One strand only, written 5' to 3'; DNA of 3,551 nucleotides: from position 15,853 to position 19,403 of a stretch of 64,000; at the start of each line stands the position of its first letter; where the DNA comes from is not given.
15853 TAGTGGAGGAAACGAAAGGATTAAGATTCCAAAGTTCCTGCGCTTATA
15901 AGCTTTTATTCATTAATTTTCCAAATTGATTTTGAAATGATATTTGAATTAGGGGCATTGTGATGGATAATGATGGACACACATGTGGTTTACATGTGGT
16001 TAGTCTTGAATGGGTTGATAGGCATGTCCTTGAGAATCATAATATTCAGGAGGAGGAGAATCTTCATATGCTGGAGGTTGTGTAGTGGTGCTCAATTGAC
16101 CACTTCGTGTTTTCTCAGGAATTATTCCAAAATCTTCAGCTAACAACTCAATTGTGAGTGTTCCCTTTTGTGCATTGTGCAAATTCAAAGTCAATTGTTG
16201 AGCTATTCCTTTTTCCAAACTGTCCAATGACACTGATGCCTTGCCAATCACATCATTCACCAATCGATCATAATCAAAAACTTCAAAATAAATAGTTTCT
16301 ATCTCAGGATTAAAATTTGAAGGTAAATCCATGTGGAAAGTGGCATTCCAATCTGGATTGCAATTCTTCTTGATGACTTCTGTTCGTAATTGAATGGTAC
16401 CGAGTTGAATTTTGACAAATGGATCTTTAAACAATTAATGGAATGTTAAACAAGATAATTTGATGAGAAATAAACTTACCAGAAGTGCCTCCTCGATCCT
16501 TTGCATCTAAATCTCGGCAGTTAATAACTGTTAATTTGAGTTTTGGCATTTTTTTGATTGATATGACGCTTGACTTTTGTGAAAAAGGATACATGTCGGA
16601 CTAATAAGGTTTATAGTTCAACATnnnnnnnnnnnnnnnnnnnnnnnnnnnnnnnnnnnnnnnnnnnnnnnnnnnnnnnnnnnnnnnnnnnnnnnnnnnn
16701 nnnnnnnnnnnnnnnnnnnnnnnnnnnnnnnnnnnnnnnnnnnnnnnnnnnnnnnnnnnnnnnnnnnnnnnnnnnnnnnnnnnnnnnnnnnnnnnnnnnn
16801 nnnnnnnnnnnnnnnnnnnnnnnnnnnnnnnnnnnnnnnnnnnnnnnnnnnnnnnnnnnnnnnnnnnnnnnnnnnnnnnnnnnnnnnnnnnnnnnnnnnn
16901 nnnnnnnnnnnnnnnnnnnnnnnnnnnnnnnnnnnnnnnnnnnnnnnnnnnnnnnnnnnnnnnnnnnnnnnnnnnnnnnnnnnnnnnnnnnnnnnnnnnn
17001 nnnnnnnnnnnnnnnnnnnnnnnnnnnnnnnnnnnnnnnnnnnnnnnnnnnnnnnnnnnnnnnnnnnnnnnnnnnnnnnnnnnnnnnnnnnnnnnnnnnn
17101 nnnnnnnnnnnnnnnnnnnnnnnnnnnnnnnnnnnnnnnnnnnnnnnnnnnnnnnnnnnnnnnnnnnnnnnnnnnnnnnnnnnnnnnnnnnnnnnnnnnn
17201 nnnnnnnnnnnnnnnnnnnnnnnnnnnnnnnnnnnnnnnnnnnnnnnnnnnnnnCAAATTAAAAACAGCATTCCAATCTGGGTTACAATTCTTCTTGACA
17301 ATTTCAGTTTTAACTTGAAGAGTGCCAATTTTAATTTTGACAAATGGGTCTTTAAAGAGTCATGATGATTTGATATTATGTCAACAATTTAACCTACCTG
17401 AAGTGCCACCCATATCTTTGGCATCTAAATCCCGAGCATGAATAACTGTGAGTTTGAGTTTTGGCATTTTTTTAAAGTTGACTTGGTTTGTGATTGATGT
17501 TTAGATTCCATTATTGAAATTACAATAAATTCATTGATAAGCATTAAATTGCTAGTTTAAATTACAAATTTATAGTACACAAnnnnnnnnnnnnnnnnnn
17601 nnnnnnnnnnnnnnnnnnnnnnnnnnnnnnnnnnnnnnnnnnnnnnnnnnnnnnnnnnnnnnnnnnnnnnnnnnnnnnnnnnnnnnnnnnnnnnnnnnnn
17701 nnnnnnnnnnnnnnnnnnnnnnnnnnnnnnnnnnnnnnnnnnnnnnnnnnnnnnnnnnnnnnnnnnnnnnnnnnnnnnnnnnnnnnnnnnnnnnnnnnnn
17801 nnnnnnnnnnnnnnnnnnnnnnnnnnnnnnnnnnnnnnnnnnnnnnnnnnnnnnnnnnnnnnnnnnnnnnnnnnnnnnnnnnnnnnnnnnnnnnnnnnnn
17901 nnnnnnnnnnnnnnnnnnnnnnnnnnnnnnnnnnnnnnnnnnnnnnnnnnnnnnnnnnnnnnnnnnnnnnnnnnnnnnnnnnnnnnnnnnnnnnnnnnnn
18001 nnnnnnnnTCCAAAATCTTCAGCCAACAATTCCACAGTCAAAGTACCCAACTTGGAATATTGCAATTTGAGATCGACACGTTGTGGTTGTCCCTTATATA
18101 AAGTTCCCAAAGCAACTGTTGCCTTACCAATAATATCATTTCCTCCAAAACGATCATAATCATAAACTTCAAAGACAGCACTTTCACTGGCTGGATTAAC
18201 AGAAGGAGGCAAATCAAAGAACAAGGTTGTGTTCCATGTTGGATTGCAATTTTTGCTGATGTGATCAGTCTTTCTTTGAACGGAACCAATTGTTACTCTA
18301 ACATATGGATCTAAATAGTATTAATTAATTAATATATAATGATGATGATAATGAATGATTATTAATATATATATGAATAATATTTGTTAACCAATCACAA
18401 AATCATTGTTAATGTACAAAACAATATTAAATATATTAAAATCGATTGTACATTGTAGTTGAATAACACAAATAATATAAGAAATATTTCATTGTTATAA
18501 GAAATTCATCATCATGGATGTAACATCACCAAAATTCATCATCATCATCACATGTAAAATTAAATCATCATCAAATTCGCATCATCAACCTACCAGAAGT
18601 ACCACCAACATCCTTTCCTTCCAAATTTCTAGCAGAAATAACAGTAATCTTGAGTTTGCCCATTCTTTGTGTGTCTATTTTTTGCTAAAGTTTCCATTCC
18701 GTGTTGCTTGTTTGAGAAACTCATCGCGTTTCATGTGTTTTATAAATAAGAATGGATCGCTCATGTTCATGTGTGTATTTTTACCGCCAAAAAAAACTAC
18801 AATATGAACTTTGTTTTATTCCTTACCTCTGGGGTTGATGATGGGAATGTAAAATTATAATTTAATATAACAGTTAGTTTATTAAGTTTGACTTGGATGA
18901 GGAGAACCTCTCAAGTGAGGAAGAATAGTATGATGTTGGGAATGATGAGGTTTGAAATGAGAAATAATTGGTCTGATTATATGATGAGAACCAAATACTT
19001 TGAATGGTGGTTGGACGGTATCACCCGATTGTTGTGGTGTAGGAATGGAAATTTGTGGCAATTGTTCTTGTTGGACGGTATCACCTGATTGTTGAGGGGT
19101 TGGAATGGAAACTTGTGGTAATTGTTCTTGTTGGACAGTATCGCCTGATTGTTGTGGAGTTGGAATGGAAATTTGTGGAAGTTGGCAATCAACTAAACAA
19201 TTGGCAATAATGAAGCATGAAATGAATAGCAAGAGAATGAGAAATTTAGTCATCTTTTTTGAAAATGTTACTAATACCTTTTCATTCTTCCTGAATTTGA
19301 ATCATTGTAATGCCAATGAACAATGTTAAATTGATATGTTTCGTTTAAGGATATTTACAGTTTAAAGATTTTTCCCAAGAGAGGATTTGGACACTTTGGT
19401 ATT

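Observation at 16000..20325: Tandem array of four paralogous C2-domain genes with identical 70-nt first exons and GYPQQ-rich tails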

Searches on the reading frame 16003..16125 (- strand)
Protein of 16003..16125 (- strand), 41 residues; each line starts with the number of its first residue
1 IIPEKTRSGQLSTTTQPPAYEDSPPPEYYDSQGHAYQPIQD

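Call 30: search_protein_families(library=pfam, proteins=[window:16003-16125:-], max_evalue=10)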
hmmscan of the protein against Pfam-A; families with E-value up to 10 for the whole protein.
seq(41 aa): 0 families

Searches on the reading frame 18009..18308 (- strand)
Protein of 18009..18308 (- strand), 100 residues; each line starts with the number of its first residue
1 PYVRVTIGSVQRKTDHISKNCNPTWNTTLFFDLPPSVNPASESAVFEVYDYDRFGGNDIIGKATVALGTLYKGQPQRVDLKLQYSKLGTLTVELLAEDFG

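Call 23: search_protein_representatives(alignment_id=A2)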
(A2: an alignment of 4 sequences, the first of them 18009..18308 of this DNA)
Query: 4 sequences, 100 profile positions. Proteins with E-value up to 0.001 (for the whole library): 3812; up to 1e-10: 678; up to 1e-30: 55. The best 150 are listed.
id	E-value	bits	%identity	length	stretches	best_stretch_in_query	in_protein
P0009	2.1e-128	435.6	-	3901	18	1-76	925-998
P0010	6.9e-92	318.5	-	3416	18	11-71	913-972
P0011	3.3e-83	290.6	-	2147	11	1-74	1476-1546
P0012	9.2e-76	266.7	-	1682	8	1-84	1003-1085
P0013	2.4e-66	236.5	-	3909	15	11-86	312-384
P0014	1.3e-65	234.1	-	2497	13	1-75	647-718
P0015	6.3e-65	232.0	-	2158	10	1-71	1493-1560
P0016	3.3e-62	223.2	-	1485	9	1-84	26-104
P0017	9.0e-62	221.8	-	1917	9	2-79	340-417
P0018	4.3e-61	219.7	-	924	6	1-85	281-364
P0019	1.1e-57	208.7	-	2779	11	1-71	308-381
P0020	3.2e-57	207.2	-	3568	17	12-70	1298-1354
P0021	8.4e-56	202.7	-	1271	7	11-85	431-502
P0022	5.7e-52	190.4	-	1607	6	1-84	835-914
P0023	3.1e-51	188.0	-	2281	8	1-92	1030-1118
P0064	9.5e-30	119.1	-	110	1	31-100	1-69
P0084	3.8e-25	104.3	-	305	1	1-100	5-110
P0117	6.2e-22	94.0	-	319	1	1-99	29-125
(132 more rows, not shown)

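Call 36: find_encoding_contigs(protein=P0117, flank=5000, max_places=3)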
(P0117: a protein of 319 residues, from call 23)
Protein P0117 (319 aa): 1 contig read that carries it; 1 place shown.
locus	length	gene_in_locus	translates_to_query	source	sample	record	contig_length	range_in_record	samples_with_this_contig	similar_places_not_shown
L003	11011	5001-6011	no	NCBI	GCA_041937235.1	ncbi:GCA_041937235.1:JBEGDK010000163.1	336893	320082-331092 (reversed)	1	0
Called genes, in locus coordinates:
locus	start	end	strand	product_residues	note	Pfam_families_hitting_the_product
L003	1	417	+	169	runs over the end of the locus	-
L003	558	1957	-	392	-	PF25390:WD40_RLD, PF13540:RCC1_2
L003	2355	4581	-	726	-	-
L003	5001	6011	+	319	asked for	PF00168:C2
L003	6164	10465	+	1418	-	-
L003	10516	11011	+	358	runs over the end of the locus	PF27710:TRM10_TRM10A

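Call 71: list_cluster_members(proteins=[P0084, P0117, P0158, P0064, P0161, P0159])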
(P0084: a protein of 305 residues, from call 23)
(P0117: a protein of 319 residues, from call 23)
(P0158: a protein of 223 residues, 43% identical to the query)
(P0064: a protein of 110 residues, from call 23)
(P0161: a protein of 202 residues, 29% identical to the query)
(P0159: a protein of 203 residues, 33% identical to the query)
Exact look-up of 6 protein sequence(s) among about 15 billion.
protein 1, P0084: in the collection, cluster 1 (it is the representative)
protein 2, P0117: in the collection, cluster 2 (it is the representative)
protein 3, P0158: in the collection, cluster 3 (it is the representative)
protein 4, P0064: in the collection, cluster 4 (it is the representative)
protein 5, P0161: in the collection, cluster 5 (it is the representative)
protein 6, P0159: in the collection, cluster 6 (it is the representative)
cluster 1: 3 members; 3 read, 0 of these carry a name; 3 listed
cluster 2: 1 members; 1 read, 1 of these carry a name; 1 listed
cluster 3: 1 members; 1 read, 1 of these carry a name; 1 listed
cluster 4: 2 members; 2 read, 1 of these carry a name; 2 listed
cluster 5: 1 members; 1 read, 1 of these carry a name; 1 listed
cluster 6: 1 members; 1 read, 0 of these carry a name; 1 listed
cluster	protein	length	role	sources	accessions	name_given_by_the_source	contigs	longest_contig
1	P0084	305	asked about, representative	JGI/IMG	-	-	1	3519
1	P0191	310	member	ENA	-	-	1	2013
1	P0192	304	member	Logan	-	-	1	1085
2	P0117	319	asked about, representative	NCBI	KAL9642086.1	hypothetical protein ABK040_004134 [Willaertia magna]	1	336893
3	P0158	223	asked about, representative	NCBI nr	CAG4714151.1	unnamed protein product [Naegleria fowleri]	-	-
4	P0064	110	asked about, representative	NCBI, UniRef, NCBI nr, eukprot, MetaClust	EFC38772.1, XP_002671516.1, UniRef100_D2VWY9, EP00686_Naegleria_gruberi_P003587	predicted protein [Naegleria gruberi] | Predicted protein n=1 Tax=Naegleria gruberi TaxID=5762 RepID=D2VWY9_NAEGR | uncharacterized protein NAEGRDRAFT_73553 [Naegleria gruberi]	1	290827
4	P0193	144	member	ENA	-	-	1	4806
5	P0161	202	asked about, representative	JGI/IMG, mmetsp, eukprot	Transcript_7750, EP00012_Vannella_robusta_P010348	Transcript_7750/g.9597 ORF Transcript_7750/g.9597 Transcript_7750/m.9597 type:complete ... | CAMPEP_0206208728 /NCGR_PEP_ID=MMETSP0166-20121206/16460_1 /ASSEMBLY_ACC=CAM_ASM_000260 ...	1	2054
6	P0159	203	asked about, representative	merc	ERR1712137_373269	-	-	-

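Call 73: find_encoding_contigs(protein=P0084, flank=3000, max_places=2)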
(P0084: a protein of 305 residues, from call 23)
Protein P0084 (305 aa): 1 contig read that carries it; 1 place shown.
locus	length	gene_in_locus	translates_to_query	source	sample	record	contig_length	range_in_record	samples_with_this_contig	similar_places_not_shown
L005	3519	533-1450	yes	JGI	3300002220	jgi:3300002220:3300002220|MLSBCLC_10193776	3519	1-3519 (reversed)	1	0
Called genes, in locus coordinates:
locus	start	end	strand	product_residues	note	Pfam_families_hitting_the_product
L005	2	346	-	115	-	?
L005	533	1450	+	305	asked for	PF00168:C2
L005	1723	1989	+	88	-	-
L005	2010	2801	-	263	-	PF04664:OGFr_N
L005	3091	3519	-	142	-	?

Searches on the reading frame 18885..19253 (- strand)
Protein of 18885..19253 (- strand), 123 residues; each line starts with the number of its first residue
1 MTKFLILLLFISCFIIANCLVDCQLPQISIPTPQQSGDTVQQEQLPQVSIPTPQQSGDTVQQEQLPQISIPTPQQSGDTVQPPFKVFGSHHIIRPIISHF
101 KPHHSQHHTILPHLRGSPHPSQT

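Call 7: list_cluster_members(proteins=[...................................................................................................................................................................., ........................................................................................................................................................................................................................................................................, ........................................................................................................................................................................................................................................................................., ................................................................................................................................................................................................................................, window:18885-19253:-, window:22048-22734:+])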
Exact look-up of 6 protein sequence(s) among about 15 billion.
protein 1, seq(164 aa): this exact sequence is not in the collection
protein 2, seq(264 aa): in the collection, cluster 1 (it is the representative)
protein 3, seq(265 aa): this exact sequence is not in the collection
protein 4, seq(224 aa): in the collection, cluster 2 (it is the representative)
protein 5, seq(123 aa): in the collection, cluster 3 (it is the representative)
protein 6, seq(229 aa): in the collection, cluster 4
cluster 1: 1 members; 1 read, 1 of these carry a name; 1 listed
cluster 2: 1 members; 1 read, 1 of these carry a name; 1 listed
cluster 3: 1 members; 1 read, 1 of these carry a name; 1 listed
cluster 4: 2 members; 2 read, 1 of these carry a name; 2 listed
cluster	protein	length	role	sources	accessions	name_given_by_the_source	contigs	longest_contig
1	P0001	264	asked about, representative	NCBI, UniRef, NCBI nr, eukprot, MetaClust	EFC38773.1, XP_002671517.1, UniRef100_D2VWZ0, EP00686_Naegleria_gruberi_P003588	predicted protein [Naegleria gruberi] | Predicted protein n=1 Tax=Naegleria gruberi TaxID=5762 RepID=D2VWZ0_NAEGR | uncharacterized protein NAEGRDRAFT_73554 [Naegleria gruberi]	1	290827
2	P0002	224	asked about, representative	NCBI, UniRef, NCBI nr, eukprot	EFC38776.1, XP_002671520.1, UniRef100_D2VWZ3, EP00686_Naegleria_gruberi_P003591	predicted protein [Naegleria gruberi] | Predicted protein n=1 Tax=Naegleria gruberi TaxID=5762 RepID=D2VWZ3_NAEGR | uncharacterized protein NAEGRDRAFT_73557 [Naegleria gruberi]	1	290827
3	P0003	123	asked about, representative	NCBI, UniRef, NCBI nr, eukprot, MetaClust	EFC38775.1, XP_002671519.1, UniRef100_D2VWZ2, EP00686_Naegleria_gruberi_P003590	predicted protein [Naegleria gruberi] | Predicted protein n=1 Tax=Naegleria gruberi TaxID=5762 RepID=D2VWZ2_NAEGR | uncharacterized protein NAEGRDRAFT_73556 [Naegleria gruberi]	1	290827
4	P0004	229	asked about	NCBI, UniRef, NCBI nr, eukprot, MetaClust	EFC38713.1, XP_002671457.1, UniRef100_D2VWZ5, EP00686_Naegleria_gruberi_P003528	predicted protein [Naegleria gruberi] | Predicted protein n=1 Tax=Naegleria gruberi TaxID=5762 RepID=D2VWZ5_NAEGR | uncharacterized protein NAEGRDRAFT_73559 [Naegleria gruberi]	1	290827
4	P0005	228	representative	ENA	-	-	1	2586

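Call 63: search_protein_families(library=pfam, proteins=[window:18885-19253:-], max_evalue=0.01)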
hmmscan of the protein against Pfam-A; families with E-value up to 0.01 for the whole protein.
seq(123 aa): 0 families

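Call 64: predict_structure(alignment_id=A4)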
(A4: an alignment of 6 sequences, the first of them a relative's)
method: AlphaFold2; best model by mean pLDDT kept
length: 224 residues; sequences in the alignment: 6
mean_pLDDT: 71.2   pTM: 0.57
mean pLDDT of the five models: 71.2, 71.0, 70.5, 69.6, 68.9
residues with pLDDT >= 90: 109; 70-90: 20; 50-70: 4; < 50: 91
segments of 3 or more residues with pLDDT < 50: 132-171, 173-221
pLDDT, mean of each block of 10 residues (from residue 1): 96 92 96 96 97 95 94 91 97 96 97 98 84 43 38 37 38 41 36 32 38 44 46
secondary structure, 60 per line:
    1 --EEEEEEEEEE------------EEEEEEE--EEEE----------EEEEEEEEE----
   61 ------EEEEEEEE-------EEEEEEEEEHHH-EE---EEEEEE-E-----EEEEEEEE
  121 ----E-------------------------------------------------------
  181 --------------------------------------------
elements in order: E3-12 E25-31 E34-37 E48-56 E67-74 E82-90 E100-105 E113-120

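Call 66: fold_search(model_id=the predicted structure, library=pdb)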
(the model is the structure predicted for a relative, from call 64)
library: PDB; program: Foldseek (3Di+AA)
matches with E <= 10: 1309; with E <= 0.001: 381
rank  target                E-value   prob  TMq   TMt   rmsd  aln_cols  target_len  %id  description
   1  7as6                  3.7e-11  1.00  0.47  0.78   3.3       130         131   29  2.0 angstrom structure of plant Extended Synaptotagmin 1, C2A domain (released 2021-08-18)
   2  3jzy                  4.5e-11  1.00  0.48  0.84   2.3       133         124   23  Crystal structure of human Intersectin 2 C2 domain (released 2009-10-06)
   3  7atp                  1.5e-10  1.00  0.49  0.82   2.5       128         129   30  2.0 angstrom structure in complex with Ca of plant Extended Synaptotagmin 1, C2A domain (released 2021-08-18)
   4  5a50_A                1.5e-10  1.00  0.47  0.63   4.1       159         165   23  The crystal structure of Arabidopsis thaliana CAR4 in complex with two calcium ions, Zn and Phopho Choline (released 2016-03-02)
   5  5a4x_A                2.6e-10  1.00  0.47  0.66   4.1       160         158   23  The crystal structure of Arabidopsis thaliana CAR4 in complex with two calcium ions and Zn (released 2016-03-02)
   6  6nyt                  3.2e-10  1.00  0.45  0.72   3.4       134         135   25  Munc13-1 C2B-domain, calcium bound (released 2019-02-20)
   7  9zk4_B                3.4e-10  1.00  0.50  0.79   8.0       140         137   21  Crystal structure of a malonate bound C2 domain containing protein from Trichomonas vaginalis (P21 form) (released 2025-12-17)
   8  6nyc                  3.8e-10  1.00  0.47  0.87   2.1       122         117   25  Munc13-1 C2B-domain, calcium free (released 2019-02-20)
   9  5a4x_B                3.8e-10  1.00  0.47  0.64   4.6       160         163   24  The crystal structure of Arabidopsis thaliana CAR4 in complex with two calcium ions and Zn (released 2016-03-02)
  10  9zk1_D                4.2e-10  1.00  0.49  0.85   2.1       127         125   20  Crystal structure of a calcium bound C2 domain containing protein from Trichomonas vaginalis (P21 form) (released 2025-12-17)
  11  7a1r_A                4.2e-10  1.00  0.49  0.87   2.0       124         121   24  Crystal structure of the C2B domain of Trypanosoma brucei extended synaptotagmin (E-Syt) (released 2021-06-02)
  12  9zk1_C                4.2e-10  1.00  0.49  0.80   6.9       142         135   20  Crystal structure of a calcium bound C2 domain containing protein from Trichomonas vaginalis (P21 form) (released 2025-12-17)
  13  9zk0_A                4.5e-10  1.00  0.49  0.78   6.8       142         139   19  Crystal structure of a calcium bound C2 domain containing protein from Trichomonas vaginalis (released 2025-12-17)
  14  9zk0_B                4.7e-10  1.00  0.48  0.79   6.1       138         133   20  Crystal structure of a calcium bound C2 domain containing protein from Trichomonas vaginalis (released 2025-12-17)
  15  9bky_A                5.8e-10  1.00  0.46  0.76   5.6       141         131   25  Crystal structure of a C2 domain from Trichomonas vaginalis (sulfate bound) (released 2024-05-08)
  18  5a50_B                8.9e-10  1.00  0.46  0.61   5.9       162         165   23  The crystal structure of Arabidopsis thaliana CAR4 in complex with two calcium ions, Zn and Phopho Choline (released 2016-03-02)
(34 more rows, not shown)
